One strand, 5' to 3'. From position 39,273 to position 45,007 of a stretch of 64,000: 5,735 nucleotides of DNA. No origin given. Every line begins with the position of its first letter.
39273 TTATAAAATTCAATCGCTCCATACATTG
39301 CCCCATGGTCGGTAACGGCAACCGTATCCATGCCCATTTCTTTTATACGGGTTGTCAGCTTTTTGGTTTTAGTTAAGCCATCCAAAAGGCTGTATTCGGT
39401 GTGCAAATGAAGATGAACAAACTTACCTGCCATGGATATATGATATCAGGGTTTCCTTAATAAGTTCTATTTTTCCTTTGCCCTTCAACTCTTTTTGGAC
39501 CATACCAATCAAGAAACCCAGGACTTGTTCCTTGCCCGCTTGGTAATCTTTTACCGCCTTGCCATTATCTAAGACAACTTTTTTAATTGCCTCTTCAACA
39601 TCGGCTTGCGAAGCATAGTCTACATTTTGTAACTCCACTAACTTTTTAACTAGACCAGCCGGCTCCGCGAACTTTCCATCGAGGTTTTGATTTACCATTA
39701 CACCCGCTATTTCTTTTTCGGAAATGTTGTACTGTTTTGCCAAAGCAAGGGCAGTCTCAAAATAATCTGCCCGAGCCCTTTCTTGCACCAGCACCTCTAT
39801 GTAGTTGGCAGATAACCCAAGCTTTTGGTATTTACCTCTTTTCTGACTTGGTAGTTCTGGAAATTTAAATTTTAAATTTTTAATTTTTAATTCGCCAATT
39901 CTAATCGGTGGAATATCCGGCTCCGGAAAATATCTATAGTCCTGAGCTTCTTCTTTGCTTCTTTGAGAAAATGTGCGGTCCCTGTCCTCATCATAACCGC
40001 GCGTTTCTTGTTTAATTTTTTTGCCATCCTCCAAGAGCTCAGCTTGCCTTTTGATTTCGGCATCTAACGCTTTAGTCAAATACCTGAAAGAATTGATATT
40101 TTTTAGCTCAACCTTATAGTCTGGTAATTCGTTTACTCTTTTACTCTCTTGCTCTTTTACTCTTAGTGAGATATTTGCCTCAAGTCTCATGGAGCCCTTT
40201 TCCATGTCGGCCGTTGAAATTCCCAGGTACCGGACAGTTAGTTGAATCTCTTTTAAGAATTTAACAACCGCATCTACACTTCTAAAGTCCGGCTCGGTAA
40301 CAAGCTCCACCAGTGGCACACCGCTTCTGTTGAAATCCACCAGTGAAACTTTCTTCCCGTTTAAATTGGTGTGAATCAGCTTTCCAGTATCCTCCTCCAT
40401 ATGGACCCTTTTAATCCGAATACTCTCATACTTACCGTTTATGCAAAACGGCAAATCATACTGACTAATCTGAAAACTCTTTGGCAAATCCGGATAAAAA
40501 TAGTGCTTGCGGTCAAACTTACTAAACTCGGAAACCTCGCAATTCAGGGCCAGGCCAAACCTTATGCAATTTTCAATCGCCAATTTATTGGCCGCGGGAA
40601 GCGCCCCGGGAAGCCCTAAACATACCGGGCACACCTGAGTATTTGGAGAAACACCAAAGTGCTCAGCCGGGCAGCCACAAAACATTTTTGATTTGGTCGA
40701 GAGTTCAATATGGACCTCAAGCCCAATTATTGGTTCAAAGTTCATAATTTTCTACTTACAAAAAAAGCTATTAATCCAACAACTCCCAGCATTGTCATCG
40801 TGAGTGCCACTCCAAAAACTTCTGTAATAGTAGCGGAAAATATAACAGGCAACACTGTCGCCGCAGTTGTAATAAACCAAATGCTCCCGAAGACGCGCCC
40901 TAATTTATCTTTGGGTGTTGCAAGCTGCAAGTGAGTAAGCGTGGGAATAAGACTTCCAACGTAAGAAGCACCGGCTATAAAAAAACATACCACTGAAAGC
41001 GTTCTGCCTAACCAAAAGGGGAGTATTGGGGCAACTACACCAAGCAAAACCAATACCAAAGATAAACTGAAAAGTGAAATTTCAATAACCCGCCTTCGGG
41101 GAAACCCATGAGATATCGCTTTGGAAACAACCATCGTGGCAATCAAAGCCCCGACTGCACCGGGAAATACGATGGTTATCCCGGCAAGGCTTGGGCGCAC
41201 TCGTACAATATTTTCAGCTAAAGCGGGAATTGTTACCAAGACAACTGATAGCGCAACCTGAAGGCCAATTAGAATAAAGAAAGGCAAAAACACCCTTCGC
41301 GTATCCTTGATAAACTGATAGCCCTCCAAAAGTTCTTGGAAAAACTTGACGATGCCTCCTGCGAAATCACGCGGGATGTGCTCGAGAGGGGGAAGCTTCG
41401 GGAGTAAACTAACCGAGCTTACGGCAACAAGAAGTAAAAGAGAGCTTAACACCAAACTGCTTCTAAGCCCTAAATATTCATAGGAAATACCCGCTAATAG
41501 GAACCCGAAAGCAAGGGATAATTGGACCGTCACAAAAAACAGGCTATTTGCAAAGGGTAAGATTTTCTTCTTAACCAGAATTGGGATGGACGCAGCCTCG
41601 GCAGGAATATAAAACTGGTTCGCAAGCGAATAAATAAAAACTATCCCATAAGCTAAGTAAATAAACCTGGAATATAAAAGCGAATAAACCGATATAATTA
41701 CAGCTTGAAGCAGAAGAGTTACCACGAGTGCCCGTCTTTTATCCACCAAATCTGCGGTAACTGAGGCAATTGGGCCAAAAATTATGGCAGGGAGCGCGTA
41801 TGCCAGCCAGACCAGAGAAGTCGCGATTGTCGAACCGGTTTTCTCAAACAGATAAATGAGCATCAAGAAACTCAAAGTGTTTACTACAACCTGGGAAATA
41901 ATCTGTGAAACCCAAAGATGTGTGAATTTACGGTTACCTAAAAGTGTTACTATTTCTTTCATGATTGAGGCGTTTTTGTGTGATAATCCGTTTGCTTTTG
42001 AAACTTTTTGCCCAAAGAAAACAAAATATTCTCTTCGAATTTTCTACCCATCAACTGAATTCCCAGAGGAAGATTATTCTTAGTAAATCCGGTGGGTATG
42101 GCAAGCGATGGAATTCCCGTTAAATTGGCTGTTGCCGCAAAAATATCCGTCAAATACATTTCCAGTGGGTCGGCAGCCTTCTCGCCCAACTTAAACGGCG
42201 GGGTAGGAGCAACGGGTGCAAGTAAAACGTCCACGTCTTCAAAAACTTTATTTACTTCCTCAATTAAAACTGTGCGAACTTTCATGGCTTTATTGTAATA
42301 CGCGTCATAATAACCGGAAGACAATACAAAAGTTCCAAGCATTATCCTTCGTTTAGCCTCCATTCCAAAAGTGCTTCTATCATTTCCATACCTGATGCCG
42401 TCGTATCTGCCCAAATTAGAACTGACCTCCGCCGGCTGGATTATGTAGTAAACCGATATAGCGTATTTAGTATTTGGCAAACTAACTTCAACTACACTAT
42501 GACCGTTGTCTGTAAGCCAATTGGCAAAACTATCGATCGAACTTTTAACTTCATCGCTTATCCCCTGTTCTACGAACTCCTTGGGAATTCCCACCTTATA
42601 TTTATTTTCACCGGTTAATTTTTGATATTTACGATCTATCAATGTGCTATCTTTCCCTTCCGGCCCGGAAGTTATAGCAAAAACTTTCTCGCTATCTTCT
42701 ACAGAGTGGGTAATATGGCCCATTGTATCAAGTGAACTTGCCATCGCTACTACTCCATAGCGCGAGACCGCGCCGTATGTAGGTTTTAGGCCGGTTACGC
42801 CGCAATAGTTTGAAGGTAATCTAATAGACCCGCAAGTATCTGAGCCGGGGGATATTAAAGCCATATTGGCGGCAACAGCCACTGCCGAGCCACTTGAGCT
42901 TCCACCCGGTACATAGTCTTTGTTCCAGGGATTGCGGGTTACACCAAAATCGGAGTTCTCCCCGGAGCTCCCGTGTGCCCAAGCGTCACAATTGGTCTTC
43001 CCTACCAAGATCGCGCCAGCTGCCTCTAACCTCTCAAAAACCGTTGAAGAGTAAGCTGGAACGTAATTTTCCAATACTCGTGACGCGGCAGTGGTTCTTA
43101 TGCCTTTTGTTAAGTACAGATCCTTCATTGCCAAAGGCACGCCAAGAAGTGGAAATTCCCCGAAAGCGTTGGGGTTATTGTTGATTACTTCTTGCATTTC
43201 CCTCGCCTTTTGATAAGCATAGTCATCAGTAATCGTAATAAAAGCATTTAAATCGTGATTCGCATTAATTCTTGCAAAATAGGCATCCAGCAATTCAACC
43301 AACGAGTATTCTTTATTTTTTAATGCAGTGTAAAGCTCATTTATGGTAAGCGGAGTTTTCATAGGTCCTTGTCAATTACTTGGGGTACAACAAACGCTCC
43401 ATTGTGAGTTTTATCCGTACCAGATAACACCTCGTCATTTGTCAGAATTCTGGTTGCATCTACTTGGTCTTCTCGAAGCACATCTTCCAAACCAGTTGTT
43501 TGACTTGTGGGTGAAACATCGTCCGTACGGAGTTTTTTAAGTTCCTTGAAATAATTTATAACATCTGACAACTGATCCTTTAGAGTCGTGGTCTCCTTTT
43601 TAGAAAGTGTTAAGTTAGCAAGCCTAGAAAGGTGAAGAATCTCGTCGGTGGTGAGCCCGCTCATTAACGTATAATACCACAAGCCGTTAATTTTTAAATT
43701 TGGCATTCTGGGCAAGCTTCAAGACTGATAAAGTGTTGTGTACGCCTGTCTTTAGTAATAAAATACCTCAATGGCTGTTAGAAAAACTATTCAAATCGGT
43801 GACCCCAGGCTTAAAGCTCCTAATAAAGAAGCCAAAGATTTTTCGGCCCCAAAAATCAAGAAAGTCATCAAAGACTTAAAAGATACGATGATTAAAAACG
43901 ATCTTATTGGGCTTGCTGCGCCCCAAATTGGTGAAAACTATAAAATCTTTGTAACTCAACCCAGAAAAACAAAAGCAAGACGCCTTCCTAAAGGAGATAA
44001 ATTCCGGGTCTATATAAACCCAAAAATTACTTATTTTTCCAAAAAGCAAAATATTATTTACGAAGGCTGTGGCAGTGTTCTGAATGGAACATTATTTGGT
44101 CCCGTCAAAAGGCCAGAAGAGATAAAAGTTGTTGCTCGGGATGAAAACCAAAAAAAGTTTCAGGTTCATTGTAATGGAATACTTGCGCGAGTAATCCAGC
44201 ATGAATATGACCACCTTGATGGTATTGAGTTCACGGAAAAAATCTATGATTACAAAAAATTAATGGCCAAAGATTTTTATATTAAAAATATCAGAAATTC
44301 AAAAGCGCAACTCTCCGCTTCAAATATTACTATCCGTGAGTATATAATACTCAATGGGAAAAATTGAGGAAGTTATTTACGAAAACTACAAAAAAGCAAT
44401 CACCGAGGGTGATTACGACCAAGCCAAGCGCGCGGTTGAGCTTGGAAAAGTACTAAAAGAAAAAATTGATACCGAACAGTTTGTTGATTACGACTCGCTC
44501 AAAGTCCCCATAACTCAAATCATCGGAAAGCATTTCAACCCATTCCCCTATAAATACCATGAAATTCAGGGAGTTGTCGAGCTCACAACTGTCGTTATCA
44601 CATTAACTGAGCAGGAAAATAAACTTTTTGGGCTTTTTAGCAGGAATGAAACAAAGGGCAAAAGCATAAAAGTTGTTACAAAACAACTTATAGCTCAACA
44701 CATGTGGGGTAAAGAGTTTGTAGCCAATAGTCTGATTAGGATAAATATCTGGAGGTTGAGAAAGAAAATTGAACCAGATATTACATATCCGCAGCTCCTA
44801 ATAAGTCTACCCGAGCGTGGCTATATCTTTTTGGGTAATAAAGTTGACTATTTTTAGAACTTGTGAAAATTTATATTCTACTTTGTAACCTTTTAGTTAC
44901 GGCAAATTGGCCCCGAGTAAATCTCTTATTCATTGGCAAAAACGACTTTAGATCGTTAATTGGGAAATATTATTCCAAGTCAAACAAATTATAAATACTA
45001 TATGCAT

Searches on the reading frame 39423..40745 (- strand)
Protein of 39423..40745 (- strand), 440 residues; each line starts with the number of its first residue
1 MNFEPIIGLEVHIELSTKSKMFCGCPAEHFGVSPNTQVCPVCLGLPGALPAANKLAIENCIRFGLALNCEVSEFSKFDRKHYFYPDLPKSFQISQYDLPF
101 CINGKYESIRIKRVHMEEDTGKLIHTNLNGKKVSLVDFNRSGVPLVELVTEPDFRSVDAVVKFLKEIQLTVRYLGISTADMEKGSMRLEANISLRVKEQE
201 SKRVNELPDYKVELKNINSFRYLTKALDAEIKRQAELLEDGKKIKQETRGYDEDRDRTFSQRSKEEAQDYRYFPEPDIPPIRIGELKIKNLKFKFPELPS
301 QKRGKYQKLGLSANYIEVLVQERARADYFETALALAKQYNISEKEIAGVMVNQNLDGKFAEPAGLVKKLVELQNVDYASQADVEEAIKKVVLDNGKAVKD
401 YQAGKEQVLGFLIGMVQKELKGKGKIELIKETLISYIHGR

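Call 29: search_protein_families(library=pfam, max_evalue=0.000001, proteins=[window:39423-40745:-])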
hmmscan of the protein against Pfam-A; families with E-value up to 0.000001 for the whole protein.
window:39423-40745:- (440 aa): 2 families
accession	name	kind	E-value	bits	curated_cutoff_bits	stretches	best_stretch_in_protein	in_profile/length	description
PF02934.20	GatB_N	-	5.8e-107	357.4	23.4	1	6-285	2-273/277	GatB/GatE catalytic domain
PF02637.23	GatB_Yqey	-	6.6e-12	46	27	1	341-434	52-145/148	GatB domain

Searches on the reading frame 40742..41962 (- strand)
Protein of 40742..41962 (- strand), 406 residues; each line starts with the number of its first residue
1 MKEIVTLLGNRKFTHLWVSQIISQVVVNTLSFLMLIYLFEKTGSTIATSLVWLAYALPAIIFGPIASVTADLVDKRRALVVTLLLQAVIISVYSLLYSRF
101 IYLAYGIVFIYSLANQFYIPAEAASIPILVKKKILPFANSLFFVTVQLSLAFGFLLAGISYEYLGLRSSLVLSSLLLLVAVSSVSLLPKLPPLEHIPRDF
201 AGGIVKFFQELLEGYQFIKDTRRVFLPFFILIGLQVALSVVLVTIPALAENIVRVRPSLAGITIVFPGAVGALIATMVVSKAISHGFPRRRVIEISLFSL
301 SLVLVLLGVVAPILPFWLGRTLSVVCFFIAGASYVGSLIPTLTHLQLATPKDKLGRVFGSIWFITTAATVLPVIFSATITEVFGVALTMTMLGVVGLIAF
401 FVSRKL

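Call 29: search_protein_families(library=pfam, max_evalue=0.000001, proteins=[window:40742-41962:-])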
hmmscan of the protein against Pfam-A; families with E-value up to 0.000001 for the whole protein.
window:40742-41962:- (406 aa): 2 families
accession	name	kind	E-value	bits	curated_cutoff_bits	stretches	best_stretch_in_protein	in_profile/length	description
PF07690.21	MFS_1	-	1.6e-21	77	33.4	1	16-369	1-343/347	Major Facilitator Superfamily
PF05977.19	MFS_3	-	1.2e-09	37.6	27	1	10-399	9-386/524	Transmembrane secretion effector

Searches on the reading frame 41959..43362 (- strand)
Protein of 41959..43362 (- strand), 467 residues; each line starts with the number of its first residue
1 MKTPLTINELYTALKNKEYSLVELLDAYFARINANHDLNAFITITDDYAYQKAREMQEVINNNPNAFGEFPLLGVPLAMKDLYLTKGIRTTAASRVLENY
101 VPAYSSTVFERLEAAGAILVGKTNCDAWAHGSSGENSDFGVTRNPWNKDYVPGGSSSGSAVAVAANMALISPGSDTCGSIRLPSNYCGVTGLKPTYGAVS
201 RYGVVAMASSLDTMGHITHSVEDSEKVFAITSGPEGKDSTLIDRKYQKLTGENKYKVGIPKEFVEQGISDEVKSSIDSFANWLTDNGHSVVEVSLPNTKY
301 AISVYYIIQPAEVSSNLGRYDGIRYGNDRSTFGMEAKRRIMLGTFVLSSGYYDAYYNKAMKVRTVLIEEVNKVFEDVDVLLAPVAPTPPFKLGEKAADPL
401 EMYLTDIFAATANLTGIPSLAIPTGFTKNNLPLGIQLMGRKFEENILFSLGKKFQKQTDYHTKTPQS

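Call 32: search_protein_families(library=pfam, max_evalue=0.000001, proteins=[window:41959-43362:-])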
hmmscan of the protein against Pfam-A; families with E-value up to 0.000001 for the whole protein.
window:41959-43362:- (467 aa): 1 family
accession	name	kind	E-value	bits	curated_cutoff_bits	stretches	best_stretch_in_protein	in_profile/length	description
PF01425.27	Amidase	-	1.6e-129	433.3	27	1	23-447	1-444/445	Amidase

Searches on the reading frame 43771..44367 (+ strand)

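Call 32: search_protein_families(library=pfam, max_evalue=0.000001, proteins=[window:43771-44367:+])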
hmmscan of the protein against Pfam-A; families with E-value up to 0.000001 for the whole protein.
window:43771-44367:+ (198 aa): 1 family
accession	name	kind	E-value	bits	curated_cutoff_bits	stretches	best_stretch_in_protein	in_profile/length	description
PF01327.26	Pep_deformylase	-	1.8e-40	138.5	22.8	1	4-162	2-154/156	Polypeptide deformylase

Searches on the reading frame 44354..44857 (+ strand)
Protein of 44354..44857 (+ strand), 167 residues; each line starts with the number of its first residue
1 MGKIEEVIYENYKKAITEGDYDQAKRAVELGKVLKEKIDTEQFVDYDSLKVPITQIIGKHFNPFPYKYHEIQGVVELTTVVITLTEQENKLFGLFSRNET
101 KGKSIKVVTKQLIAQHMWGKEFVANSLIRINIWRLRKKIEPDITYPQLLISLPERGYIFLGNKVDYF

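Call 32: search_protein_families(library=pfam, max_evalue=0.000001, proteins=[window:44354-44857:+])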
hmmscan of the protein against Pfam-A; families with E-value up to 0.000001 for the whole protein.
window:44354-44857:+ (167 aa): 1 family
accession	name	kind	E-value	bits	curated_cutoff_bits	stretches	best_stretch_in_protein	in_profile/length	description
PF00486.34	Trans_reg_C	-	6.3e-10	39.4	26.2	1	82-159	4-77/77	Transcriptional regulatory protein, C terminal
